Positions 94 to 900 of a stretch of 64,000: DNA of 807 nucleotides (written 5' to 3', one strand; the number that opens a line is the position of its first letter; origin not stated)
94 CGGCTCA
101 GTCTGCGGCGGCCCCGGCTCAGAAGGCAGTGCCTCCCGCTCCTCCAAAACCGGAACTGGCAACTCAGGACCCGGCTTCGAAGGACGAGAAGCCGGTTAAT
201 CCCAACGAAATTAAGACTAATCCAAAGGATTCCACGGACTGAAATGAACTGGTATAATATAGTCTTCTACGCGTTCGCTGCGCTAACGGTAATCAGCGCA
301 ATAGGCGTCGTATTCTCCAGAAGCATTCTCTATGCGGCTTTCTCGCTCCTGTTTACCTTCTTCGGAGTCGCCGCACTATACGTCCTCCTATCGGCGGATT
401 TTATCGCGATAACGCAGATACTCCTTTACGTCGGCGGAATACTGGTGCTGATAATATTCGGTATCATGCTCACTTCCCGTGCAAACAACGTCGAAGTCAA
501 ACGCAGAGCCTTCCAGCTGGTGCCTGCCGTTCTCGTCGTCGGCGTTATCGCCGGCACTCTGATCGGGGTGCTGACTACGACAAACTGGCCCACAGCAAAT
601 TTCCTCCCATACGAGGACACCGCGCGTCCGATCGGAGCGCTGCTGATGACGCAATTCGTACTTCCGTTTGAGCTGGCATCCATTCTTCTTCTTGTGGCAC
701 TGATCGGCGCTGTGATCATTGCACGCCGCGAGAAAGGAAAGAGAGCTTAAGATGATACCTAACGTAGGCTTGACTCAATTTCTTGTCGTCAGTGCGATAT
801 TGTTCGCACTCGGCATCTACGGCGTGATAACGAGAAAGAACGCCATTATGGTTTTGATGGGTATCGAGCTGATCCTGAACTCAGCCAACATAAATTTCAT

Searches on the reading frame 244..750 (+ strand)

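Call 24: search_protein_families(library=pfam, proteins=[window:244-750:+], max_evalue=0.00001)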
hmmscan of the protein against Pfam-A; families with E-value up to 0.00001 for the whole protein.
window:244-750:+ (168 aa): 1 family
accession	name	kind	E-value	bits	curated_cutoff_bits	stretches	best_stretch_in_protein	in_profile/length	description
PF00499.25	Oxidored_q3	-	9.5e-38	129.6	33.2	1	18-159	1-146/146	NADH-ubiquinone/plastoquinone oxidoreductase chain 6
